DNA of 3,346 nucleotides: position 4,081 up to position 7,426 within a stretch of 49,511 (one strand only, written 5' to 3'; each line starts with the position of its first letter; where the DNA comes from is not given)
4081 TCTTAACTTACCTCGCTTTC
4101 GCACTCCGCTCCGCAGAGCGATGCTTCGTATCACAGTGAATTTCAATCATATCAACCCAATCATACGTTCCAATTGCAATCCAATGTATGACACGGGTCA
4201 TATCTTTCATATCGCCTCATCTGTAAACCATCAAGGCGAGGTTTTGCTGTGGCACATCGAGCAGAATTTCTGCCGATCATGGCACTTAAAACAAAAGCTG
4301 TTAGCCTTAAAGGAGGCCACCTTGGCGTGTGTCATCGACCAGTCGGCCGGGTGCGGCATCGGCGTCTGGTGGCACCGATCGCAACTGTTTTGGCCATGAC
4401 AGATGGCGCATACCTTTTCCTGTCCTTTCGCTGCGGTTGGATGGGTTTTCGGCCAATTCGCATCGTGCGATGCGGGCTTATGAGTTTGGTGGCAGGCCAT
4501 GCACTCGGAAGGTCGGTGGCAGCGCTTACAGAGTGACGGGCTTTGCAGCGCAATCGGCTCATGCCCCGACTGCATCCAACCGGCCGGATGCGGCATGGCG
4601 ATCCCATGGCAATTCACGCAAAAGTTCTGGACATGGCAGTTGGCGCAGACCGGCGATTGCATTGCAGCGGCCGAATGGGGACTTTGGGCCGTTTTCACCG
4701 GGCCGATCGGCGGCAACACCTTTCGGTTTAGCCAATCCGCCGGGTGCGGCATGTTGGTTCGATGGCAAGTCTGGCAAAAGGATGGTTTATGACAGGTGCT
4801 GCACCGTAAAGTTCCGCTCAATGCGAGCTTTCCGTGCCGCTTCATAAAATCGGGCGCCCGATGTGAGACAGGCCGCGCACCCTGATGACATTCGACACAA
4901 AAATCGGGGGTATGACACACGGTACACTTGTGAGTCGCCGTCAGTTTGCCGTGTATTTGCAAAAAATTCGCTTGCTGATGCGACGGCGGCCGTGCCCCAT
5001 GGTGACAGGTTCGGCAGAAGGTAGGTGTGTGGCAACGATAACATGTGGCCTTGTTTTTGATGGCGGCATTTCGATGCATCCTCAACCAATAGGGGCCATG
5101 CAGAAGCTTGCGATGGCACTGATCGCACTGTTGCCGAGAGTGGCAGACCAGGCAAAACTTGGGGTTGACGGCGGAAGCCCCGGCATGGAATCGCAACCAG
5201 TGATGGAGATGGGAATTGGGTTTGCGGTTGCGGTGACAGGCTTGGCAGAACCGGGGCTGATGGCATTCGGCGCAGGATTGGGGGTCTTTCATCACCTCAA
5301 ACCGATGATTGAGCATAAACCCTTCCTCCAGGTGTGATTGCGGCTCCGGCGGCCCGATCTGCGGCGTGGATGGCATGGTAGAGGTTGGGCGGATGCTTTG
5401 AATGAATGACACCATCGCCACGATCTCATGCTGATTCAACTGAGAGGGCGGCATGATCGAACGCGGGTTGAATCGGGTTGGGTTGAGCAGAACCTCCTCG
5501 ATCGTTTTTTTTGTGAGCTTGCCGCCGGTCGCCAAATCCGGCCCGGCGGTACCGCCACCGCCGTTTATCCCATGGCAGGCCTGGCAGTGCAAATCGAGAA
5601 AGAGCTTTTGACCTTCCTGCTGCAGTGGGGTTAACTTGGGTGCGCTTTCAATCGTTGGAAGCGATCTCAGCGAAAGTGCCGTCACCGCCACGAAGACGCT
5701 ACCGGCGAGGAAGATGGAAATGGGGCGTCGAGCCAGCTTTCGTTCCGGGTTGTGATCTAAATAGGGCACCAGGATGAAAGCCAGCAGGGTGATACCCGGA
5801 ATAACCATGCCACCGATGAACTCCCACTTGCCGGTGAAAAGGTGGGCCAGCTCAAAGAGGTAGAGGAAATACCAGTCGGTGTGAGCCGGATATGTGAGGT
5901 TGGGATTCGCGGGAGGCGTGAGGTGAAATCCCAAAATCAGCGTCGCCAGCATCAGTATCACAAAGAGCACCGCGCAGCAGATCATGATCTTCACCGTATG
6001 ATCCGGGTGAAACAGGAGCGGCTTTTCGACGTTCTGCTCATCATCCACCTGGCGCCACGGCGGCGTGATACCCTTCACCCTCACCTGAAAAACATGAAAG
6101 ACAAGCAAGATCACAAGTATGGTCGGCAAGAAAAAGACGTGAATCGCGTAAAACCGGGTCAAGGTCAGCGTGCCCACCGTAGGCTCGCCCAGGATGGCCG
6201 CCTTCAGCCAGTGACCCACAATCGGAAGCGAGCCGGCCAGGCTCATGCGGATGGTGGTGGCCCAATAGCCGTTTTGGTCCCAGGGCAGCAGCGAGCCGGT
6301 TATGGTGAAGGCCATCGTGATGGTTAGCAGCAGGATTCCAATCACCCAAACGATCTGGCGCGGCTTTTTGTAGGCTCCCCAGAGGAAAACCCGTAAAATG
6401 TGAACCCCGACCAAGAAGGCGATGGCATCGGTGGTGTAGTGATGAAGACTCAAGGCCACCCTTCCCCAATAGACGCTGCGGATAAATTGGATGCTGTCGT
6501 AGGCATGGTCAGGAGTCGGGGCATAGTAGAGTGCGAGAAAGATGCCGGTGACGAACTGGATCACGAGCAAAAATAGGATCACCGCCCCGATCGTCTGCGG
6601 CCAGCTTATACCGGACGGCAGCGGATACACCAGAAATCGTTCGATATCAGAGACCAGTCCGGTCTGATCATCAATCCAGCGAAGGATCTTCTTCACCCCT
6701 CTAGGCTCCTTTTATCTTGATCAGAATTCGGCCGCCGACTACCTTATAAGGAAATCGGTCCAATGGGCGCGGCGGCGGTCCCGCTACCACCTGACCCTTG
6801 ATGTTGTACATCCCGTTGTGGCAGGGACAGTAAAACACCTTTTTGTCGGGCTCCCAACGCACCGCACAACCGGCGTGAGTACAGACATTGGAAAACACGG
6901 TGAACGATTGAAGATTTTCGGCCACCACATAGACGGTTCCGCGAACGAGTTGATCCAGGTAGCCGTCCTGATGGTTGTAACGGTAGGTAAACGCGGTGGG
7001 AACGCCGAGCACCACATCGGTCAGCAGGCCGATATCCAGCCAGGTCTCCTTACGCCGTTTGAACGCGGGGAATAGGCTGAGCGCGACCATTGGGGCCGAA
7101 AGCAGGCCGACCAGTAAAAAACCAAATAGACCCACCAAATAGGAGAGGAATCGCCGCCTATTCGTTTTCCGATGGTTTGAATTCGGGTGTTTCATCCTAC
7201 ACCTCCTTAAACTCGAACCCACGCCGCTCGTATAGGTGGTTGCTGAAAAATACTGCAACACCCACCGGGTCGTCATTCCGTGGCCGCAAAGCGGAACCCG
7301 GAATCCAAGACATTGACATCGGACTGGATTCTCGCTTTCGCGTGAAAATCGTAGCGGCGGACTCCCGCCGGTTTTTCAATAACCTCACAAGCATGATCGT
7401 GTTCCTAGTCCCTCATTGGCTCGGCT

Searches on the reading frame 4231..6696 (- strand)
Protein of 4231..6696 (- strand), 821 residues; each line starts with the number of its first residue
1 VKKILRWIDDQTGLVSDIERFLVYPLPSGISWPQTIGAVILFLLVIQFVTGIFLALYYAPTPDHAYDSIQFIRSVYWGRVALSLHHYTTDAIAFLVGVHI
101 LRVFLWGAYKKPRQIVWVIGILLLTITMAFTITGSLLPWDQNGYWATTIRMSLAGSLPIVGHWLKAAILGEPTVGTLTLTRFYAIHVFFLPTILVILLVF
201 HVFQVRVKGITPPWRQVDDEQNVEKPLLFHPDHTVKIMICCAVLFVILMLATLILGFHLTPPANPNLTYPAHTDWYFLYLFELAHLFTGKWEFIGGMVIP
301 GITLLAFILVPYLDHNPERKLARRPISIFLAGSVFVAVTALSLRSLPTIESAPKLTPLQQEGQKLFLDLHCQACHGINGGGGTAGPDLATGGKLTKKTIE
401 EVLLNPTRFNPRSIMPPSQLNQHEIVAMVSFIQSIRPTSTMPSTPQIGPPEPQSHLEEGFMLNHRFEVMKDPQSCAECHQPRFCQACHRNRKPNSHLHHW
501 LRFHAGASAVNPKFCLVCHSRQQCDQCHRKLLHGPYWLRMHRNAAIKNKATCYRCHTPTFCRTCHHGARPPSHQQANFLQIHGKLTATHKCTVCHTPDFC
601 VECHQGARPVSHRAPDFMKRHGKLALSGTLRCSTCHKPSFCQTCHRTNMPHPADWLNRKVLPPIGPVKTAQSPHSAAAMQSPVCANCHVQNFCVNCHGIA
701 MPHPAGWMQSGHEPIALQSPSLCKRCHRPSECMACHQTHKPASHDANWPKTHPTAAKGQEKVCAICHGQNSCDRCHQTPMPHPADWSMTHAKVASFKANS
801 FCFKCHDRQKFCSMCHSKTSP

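Call 6: search_protein_families(library=pfam, proteins=[window:4231-6696:-])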
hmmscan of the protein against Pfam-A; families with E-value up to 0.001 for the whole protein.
window:4231-6696:- (821 aa): 8 families
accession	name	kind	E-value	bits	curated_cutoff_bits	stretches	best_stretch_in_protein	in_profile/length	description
PF13631.11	Cytochrom_B_N_2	-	1e-40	139.9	27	1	93-255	4-162/169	Cytochrome b(N-terminal)/b6/petB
PF00033.24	Cytochrome_B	-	7.4e-38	130.7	27.2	1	25-207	5-187/189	Cytochrome b/b6/petB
PF00034.26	Cytochrom_C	-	8.5e-09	37.1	21.3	1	360-435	2-89/90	Cytochrome c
PF13442.11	Cytochrome_CBB3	-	5.6e-07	30.2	27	1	360-432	4-68/68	Cytochrome C oxidase, cbb3-type, subunit III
PF22113.1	Mtrc-MtrF_II-IV_dom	-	2e-06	27.9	30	0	641-730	84-166/176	Outer membrane cytochrome MtrC/MtrF-like, domains II/IV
PF14522.11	Cytochrome_C7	-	6.5e-05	23.1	24.8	0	731-769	15-50/67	Cytochrome c7 and related cytochrome c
PF00032.22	Cytochrom_B_C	-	9.6e-05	23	20.7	1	263-342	2-79/102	Cytochrome b(C-terminal)/b6/petD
PF02433.20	FixO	-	0.00056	19.9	29.6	0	326-376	17-67/219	Cytochrome C oxidase, mono-heme subunit/FixO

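Call 14: find_homologous_proteins(query=window:4231-6696:-, max_evalue=1e-20)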
Query window:4231-6696:- (821 aa): 600 proteins with E <= 1e-20 among 8000 candidates; the best 120 are listed.
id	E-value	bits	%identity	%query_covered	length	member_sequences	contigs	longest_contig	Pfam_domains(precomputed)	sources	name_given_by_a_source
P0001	0.0e+0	1855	91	100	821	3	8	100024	PF00033.25,PF13442.12,PF13631.12,PF00034.27,PF14522.12,PF22113.2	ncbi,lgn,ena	-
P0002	0.0e+0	1072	56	95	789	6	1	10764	PF00033.25,PF00032.23,PF13442.12,PF13631.12,PF00034.27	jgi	-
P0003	0.0e+0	1036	54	95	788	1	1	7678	PF00033.25,PF00032.23,PF13631.12,PF00034.27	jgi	jgi:ubiquinol-cytochrome c reductase cytochrome b subunit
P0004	8.1e-291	985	51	98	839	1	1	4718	PF00033.25,PF00032.23,PF13442.12,PF13631.12,PF00034.27,PF14522.12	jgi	jgi:quinol-cytochrome oxidoreductase complex cytochrome b subunit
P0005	1.9e-249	848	43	100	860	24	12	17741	PF00033.25,PF00032.23,PF13631.12,PF14522.12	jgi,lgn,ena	-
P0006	1.0e-244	833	43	100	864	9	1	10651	PF00033.25,PF00032.23,PF13631.12,PF14522.12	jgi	-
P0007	1.3e-240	819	44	100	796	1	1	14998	PF00033.25,PF00032.23,PF13442.12,PF13631.12,PF00034.27,PF14522.12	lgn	-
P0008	5.3e-240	817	43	100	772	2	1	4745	PF00033.25,PF00032.23,PF13442.12,PF13631.12,PF00034.27,PF14522.12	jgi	-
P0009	1.5e-239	816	43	95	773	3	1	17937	PF00033.25,PF00032.23,PF13442.12,PF13631.12,PF00034.27,PF14522.12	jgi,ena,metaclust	metaclust:\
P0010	8.6e-232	790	43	94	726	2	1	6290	PF00033.25,PF00032.23,PF13442.12,PF13631.12,PF00034.27,PF14522.12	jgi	jgi:ubiquinol-cytochrome c reductase cytochrome b subunit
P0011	9.5e-232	790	46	90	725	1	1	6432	PF00033.25,PF00032.23,PF13442.12,PF13631.12,PF00034.27,PF14522.12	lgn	-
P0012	6.6e-231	787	41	100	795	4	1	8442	PF00033.25,PF00032.23,PF13442.12,PF13631.12,PF00034.27,PF14522.12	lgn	-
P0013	1.1e-230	786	46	85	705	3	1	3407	PF00033.25,PF00032.23,PF13631.12,PF00034.27,PF14522.12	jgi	jgi:ubiquinol-cytochrome c reductase cytochrome b subunit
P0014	9.6e-230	783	40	100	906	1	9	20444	PF00033.25,PF00032.23,PF13442.12,PF13631.12,PF00034.27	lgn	-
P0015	1.1e-229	783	41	100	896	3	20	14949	PF00033.25,PF00032.23,PF13442.12,PF13631.12,PF00034.27,PF14522.12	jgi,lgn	-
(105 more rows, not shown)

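Call 15: find_encoding_contigs(protein=P0001, flank=10000, max_places=8)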
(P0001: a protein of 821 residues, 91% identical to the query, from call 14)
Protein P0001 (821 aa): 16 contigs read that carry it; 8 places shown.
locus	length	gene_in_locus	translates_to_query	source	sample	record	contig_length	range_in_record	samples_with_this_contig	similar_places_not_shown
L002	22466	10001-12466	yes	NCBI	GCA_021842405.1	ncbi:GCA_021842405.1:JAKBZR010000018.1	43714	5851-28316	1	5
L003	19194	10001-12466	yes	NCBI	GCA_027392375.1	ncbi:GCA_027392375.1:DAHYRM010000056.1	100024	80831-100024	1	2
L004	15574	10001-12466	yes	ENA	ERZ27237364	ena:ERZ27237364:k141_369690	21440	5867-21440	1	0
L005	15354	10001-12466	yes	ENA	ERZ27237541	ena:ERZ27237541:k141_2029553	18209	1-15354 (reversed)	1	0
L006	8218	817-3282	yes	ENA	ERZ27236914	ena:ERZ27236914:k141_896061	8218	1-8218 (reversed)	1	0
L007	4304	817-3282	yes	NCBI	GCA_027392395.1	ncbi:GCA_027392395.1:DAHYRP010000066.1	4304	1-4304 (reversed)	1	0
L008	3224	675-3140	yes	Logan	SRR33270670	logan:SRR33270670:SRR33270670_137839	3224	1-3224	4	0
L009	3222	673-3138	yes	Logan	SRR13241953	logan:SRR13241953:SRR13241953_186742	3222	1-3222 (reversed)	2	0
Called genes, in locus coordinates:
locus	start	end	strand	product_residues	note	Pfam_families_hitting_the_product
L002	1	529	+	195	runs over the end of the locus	PF12804:NTP_transf_3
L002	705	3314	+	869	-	PF02018:CBM_4_9 (weak)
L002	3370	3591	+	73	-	-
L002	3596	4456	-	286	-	PF18348:SH3_16 (weak), PF00877:NLPC_P60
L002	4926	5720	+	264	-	PF00027:cNMP_binding, PF13545:HTH_Crp_2, PF00325:Crp (weak)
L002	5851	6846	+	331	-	PF14522:Cytochrome_C7 (faint), PF14537:Cytochrom_c3_2 (faint), PF13435:Cytochrome_C554 (weak), PF09699:Paired_CXXCH_1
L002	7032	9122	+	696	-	PF09699:Paired_CXXCH_1 (faint), PF14522:Cytochrome_C7 (faint), PF14537:Cytochrom_c3_2 (faint), PF01292:Ni_hydr_CYTB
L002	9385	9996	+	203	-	PF00355:Rieske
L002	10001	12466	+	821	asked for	PF00033:Cytochrome_B, PF13631:Cytochrom_B_N_2, PF00034:Cytochrom_C, PF13442:Cytochrome_CBB3 (weak), PF14522:Cytochrome_C7 (faint), PF22113:Mtrc-MtrF_II-IV_dom (faint)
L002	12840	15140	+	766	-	PF01578:Cytochrom_C_asm, PF16327:CcmF_C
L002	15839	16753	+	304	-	PF00795:CN_hydrolase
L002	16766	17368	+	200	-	PF00156:Pribosyltran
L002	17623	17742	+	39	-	-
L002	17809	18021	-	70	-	-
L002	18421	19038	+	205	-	-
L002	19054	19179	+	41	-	-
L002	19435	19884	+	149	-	-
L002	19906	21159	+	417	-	PF01966:HD, PF19276:HD_assoc_2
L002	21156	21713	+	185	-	-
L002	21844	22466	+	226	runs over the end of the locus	PF04255:DUF433 (weak)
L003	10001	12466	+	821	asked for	PF00033:Cytochrome_B, PF13631:Cytochrom_B_N_2, PF00034:Cytochrom_C, PF13442:Cytochrome_CBB3 (weak), PF14522:Cytochrome_C7 (faint), PF22113:Mtrc-MtrF_II-IV_dom (faint)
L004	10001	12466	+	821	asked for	PF00033:Cytochrome_B, PF13631:Cytochrom_B_N_2, PF00034:Cytochrom_C, PF13442:Cytochrome_CBB3 (weak), PF14522:Cytochrome_C7 (faint), PF22113:Mtrc-MtrF_II-IV_dom (faint)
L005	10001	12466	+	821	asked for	PF00033:Cytochrome_B, PF13631:Cytochrom_B_N_2, PF00034:Cytochrom_C, PF13442:Cytochrome_CBB3 (weak), PF14522:Cytochrome_C7 (faint), PF22113:Mtrc-MtrF_II-IV_dom (faint)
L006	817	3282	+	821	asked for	PF00033:Cytochrome_B, PF13631:Cytochrom_B_N_2, PF00034:Cytochrom_C, PF13442:Cytochrome_CBB3 (weak), PF14522:Cytochrome_C7 (faint), PF22113:Mtrc-MtrF_II-IV_dom (faint)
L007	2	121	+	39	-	?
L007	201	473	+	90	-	-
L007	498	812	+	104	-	PF00355:Rieske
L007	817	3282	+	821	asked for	PF00033:Cytochrome_B, PF13631:Cytochrom_B_N_2, PF00034:Cytochrom_C, PF13442:Cytochrome_CBB3 (weak), PF14522:Cytochrome_C7 (faint), PF22113:Mtrc-MtrF_II-IV_dom (faint)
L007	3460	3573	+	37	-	-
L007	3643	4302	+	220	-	?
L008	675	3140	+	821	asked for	PF00033:Cytochrome_B, PF13631:Cytochrom_B_N_2, PF00034:Cytochrom_C, PF13442:Cytochrome_CBB3 (weak), PF14522:Cytochrome_C7 (faint), PF22113:Mtrc-MtrF_II-IV_dom (faint)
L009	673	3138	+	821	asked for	PF00033:Cytochrome_B, PF13631:Cytochrom_B_N_2, PF00034:Cytochrom_C, PF13442:Cytochrome_CBB3 (weak), PF14522:Cytochrome_C7 (faint), PF22113:Mtrc-MtrF_II-IV_dom (faint)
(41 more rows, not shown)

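Call 16: find_encoding_contigs(protein=P0002, flank=10000, max_places=4)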
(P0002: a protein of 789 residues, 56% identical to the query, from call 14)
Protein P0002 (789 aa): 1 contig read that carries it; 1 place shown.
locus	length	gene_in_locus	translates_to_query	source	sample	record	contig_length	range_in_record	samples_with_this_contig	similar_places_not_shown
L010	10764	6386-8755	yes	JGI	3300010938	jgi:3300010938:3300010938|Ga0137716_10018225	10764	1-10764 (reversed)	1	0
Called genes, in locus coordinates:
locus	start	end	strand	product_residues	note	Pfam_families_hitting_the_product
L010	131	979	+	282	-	PF00582:Usp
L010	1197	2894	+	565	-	PF03264:Cytochrom_NNT (faint), PF14522:Cytochrome_C7 (faint), PF14537:Cytochrom_c3_2 (faint), PF22113:Mtrc-MtrF_II-IV_dom (faint), PF13435:Cytochrome_C554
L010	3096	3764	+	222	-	PF03781:FGE-sulfatase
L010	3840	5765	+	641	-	PF09699:Paired_CXXCH_1 (faint), PF14522:Cytochrome_C7 (faint), PF14537:Cytochrom_c3_2 (faint), PF22678:Cytochrom_c_NrfB-like (faint), PF01292:Ni_hydr_CYTB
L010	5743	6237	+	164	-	PF00355:Rieske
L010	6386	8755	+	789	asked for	PF00033:Cytochrome_B, PF13631:Cytochrom_B_N_2, PF00032:Cytochrom_B_C (weak), PF00034:Cytochrom_C, PF13442:Cytochrome_CBB3 (weak)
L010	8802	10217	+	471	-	PF13435:Cytochrome_C554 (faint), PF14522:Cytochrome_C7 (faint), PF14537:Cytochrom_c3_2 (faint), PF22113:Mtrc-MtrF_II-IV_dom (faint), PF13447:Multi-haem_cyto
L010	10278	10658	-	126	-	PF00072:Response_reg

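Call 23: search_protein_families(library=ncbifam, proteins=[window:4231-6696:-], max_evalue=0.001)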
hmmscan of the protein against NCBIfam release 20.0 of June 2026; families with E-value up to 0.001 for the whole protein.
window:4231-6696:- (821 aa): 9 families
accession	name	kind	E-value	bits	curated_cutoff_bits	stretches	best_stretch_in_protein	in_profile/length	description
NF040969.1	cytb_ExtP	equivalog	2.2e-54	184.4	290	1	35-211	26-203/205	selenite/tellurite reduction operon b-type cytochrome ExtP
NF002990.0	PRK03735.1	subfamily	1.5e-53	181.9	325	1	35-213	43-222/223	cytochrome b6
NF050120.1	bc1_QcrB_actin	exception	2.5e-28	99.2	500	1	8-305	2-319/458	cytochrome bc1 complex cytochrome b subunit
NF041076.1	cyt_b_SoxC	equivalog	4.2e-26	91.9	740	1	36-216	30-206/542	proton pump complex cytochrome B SoxC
TIGR04485.1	thiosulf_SoxX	equivalog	2.2e-06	28.3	61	1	371-433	5-76/78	sulfur oxidation c-type cytochrome SoxX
NF050122.1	bc1_QcrC_actin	exception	6.9e-06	25.6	200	1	343-480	25-152/253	cytochrome bc1 complex diheme cytochrome c subunit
TIGR02603.1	CxxCH_TIGR02603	domain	5.7e-05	23.1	68.15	1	361-408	5-52/134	putative heme-binding domain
NF045774.1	cytochro_C551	exception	0.00011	22.2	118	1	360-432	40-106/110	cytochrome c551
NF045773.1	cytochro_C550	exception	0.00017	21.5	125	1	367-433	56-117/118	cytochrome c550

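Call 25: find_related_loci(query=A1, collection=genome_contigs, flank=10000)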
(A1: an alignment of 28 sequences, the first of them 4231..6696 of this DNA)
Query A1 (821 aa) in genome_contigs; peptide patterns used: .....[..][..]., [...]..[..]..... (x = any residue, [..] = any of these).
598 stretches matched a pattern (row limit reached: there are more); 595 encode a relative of the query (tblastn E <= 1e-3); the best 80 are kept; 80 distinct loci.
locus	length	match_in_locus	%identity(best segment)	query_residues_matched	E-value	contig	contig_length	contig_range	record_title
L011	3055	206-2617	54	1-821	0e+0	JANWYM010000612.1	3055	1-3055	MAG: Abditibacteriales bacterium isolate SKYG70 NODE_612_length_3055_cov_4.206850, whole genome shotgun sequence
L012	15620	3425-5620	41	1-821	0e+0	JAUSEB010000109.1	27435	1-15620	MAG: Armatimonadota bacterium isolate E14_maxbin.151 E14_k141_1442156, whole genome shotgun sequence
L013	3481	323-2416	43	1-821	0e+0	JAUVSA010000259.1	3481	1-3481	MAG: Bacillota bacterium isolate CSMAG_728 CSMAG_728_k127_3582304_length_3481_cov_32.7815, whole genome shotgun sequence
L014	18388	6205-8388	42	4-821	0e+0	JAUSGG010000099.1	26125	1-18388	MAG: Armatimonadota bacterium isolate E14_metabat.bin.108 E14_k141_522651, whole genome shotgun sequence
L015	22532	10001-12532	37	1-821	4e-175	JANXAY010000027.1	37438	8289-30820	MAG: Armatimonadota bacterium isolate SKYB17 NODE_27_length_37438_cov_312.487326, whole genome shotgun sequence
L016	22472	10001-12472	38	1-821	2e-171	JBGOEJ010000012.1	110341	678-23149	MAG: Candidatus Fervidibacter canadensis isolate 3300025775_14 Ga0209276_100208, whole genome shotgun sequence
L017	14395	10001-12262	37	1-821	2e-158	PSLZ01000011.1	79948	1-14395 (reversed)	MAG: Armatimonadota bacterium isolate ERB_33_1 NODE_103_length_79948_cov_8.181929, whole genome shotgun sequence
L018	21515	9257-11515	39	1-821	1e-156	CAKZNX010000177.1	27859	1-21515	MAG TPA_asm: uncultured bacterium isolate SRR5214706_bin.3_CONCOCT_v1.1_MAG genome assembly, contig: ERZ1744544.952, who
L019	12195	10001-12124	38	1-821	1e-148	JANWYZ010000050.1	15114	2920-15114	MAG: bacterium isolate SKYG83 NODE_50_length_15114_cov_3.436590, whole genome shotgun sequence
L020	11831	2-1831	42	86-821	5e-143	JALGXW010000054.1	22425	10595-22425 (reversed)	MAG: Candidatus Hebobacterum abditum isolate M3-44_Bin_391 M3-44_Bin_391_scaffold_40887, whole genome shotgun sequence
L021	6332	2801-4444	35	2-479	2e-90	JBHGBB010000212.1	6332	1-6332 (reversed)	MAG: bacterium isolate SBS.BIN.55 SBSBIN55_contig_212, whole genome shotgun sequence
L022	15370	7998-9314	37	3-440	1e-88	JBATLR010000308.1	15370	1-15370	MAG: Nitrospirales bacterium isolate MFD10474_ilm_asm_bin29 k127_52530, whole genome shotgun sequence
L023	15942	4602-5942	35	3-451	9e-85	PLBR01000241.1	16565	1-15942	MAG: Nitrospira sp. isolate palsa_1310 73.20111000_P3M.58_contig_305, whole genome shotgun sequence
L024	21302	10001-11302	37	3-435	3e-83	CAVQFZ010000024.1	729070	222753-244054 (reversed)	MAG: uncultured Nitrospiraceae bacterium isolate MFD08497.bin.1.157 genome assembly, contig: contig_85790, whole genome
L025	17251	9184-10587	35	2-444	2e-83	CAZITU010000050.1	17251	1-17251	MAG TPA_asm: uncultured Nitrospirales bacterium isolate binchicken_co21_455 genome assembly, contig: NODE_1920_length_17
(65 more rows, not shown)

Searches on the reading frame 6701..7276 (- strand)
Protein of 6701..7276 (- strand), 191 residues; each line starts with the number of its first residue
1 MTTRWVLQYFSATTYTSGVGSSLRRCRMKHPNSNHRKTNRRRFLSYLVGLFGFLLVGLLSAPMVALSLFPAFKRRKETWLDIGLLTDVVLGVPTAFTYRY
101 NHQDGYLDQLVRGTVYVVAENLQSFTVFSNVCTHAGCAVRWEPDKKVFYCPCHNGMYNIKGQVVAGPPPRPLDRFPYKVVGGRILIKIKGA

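Call 6: search_protein_families(library=pfam, proteins=[window:6701-7276:-])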
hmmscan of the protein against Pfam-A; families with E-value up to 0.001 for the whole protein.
window:6701-7276:- (191 aa): 1 family
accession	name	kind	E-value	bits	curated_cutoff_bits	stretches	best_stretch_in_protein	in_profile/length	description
PF00355.32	Rieske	-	2.6e-10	40.5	20.3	1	113-176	23-88/88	Rieske [2Fe-2S] domain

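Call 23: search_protein_families(library=ncbifam, proteins=[window:6701-7276:-], max_evalue=0.001)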
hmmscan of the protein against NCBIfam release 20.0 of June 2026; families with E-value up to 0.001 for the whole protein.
window:6701-7276:- (191 aa): 6 families
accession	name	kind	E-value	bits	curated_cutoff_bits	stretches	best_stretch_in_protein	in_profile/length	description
NF010001.0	PRK13474.1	subfamily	7.8e-16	57.9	154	1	103-186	75-161/178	cytochrome b6-f complex iron-sulfur subunit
TIGR01416.1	Rieske_proteo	equivalog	2e-15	57.3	97.4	1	119-181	103-169/176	ubiquinol-cytochrome c reductase iron-sulfur subunit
NF045928.1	Cytb6fFeSPetC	equivalog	2.4e-15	56.4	250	1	115-181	89-157/179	cytochrome b6-f complex iron-sulfur subunit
NF050121.1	bc1_QcrA_actin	exception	1.8e-09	37.6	275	1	122-179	237-297/319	cytochrome bc1 complex Rieske iron-sulfur subunit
TIGR02694.1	arsenite_ox_S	equivalog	2.4e-09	37.2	95.65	1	83-170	10-98/129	arsenate reductase (azurin) small subunit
NF041174.1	SDX_Thmprot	equivalog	7e-05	23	170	1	111-168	22-80/109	sulredoxin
